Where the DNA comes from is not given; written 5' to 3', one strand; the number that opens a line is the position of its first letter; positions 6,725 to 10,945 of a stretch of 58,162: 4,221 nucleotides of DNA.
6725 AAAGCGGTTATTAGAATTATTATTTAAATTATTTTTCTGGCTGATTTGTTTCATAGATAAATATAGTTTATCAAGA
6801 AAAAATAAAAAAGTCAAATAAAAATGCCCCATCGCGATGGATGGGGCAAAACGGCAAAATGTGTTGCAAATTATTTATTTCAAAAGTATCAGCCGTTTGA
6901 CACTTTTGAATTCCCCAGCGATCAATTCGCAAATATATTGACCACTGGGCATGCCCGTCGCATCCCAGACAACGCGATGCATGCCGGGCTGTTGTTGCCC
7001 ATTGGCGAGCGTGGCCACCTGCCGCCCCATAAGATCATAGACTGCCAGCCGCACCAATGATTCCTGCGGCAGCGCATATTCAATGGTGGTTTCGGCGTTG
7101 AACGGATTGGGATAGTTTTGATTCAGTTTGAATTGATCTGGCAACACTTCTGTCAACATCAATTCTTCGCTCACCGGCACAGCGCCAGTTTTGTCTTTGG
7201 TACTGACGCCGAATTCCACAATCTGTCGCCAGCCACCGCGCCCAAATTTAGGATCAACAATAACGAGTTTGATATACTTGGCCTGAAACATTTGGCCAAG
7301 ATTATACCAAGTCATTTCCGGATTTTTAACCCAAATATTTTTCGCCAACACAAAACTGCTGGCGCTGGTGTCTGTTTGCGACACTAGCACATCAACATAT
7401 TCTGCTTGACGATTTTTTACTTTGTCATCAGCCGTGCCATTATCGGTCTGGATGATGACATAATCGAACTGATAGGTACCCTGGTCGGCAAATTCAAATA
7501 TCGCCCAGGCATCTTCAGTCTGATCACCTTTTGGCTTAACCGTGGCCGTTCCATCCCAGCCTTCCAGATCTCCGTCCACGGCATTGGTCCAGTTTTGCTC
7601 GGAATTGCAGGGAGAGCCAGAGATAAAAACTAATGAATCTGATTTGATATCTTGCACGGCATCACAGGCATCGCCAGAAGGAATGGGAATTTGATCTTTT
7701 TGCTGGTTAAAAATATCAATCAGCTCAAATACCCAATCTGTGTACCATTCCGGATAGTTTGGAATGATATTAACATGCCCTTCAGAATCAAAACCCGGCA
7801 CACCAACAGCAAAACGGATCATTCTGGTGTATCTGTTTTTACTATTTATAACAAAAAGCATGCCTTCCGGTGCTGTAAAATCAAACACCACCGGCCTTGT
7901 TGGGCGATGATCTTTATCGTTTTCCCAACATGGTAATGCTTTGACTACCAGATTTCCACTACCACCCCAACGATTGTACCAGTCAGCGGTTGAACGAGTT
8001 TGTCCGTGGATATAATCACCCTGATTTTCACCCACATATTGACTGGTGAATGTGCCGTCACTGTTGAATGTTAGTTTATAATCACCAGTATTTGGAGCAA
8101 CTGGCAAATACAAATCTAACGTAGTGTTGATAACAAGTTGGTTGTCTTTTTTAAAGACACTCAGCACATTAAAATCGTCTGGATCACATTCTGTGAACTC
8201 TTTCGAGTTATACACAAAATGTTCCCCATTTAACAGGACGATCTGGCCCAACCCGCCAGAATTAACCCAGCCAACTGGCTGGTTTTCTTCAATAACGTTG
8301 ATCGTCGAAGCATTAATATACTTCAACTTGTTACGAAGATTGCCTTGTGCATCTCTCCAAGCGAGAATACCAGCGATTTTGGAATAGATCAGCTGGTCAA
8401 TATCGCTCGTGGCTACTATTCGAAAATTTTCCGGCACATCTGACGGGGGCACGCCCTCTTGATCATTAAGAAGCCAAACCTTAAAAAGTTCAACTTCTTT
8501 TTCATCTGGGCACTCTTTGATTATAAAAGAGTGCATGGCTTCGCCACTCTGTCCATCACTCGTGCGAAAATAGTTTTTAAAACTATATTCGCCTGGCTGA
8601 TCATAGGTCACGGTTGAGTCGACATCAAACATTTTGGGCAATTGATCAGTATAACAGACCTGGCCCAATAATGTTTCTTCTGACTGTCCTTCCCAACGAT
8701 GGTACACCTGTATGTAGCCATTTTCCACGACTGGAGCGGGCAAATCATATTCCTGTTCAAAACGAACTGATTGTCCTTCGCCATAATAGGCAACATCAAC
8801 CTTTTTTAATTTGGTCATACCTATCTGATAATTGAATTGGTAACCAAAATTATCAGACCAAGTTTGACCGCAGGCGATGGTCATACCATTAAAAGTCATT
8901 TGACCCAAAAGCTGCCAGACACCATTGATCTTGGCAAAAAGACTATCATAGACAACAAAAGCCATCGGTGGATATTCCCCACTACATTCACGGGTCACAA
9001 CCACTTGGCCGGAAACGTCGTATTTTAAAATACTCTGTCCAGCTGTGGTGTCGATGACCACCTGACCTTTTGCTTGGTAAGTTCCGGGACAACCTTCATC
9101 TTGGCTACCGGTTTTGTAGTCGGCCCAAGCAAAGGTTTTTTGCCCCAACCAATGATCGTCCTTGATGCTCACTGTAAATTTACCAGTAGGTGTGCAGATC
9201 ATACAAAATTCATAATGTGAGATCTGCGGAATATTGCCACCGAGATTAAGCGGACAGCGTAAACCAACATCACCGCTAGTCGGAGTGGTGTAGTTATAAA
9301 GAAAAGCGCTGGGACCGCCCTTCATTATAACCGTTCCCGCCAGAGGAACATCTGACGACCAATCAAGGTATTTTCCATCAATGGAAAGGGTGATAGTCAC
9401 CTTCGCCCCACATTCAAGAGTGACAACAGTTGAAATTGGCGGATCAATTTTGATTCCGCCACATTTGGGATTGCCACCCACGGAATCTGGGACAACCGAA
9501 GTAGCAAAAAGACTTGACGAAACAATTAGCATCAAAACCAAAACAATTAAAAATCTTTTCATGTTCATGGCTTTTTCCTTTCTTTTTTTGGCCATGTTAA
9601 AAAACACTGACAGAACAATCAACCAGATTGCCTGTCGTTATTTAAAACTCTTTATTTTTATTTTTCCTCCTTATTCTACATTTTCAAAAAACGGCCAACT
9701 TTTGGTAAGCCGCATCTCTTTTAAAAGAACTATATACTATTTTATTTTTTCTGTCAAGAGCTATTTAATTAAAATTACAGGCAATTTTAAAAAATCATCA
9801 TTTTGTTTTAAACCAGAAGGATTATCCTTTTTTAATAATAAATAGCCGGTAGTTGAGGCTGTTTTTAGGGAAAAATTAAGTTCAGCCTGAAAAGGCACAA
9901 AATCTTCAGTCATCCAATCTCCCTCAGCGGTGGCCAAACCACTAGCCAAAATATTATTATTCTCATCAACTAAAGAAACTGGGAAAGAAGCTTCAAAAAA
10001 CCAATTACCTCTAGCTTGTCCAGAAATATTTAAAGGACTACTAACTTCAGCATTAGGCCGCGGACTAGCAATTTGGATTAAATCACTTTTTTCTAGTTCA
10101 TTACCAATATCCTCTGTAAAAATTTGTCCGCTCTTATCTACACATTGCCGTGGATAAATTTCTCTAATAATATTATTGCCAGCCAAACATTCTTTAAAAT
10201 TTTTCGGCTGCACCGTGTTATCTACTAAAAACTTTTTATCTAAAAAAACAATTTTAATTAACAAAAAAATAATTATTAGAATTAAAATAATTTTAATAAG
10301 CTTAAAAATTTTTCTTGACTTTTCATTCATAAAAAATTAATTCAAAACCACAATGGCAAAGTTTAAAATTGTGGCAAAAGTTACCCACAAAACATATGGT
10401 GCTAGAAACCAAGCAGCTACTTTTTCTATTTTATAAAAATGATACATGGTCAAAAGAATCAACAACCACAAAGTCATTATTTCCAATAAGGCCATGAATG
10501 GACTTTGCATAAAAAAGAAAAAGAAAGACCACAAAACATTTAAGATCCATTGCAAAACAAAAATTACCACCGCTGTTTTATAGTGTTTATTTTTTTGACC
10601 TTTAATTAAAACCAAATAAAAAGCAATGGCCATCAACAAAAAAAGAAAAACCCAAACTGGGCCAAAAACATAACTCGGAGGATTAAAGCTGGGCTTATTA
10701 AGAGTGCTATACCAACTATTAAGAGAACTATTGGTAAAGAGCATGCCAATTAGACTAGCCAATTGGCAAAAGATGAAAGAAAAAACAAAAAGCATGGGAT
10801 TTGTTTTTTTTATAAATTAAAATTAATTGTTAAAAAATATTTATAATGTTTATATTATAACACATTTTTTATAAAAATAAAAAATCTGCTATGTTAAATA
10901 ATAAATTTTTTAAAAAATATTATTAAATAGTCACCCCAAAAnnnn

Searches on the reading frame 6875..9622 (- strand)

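Call 86: search_protein_families(library=pfam, proteins=[window:6875-9622:-], max_evalue=0.00001)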
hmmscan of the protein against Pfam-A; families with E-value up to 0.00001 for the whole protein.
window:6875-9622:- (915 aa): 1 family
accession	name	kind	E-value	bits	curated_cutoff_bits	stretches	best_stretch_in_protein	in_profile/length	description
PF18962.6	Por_Secre_tail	-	1.5e-07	32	27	1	837-912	2-74/75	Secretion system C-terminal sorting domain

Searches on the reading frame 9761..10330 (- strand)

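Call 87: search_protein_families(library=pfam, proteins=[window:9761-10330:-], max_evalue=0.00001)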
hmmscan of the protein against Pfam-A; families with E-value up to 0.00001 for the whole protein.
window:9761-10330:- (189 aa): 1 family
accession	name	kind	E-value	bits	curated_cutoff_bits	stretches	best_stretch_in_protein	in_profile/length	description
PF10648.15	Gmad2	-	4.1e-14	53.1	25.7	1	85-171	2-82/86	Immunoglobulin-like domain of bacterial spore germination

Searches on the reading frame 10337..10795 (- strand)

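Call 87: search_protein_families(library=pfam, proteins=[window:10337-10795:-], max_evalue=0.00001)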
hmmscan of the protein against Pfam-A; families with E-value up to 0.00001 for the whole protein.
window:10337-10795:- (152 aa): 1 family
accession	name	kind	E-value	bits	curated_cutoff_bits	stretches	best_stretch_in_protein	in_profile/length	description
PF03073.20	TspO_MBR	-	2e-45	154.5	24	1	8-149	3-144/145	TspO/MBR family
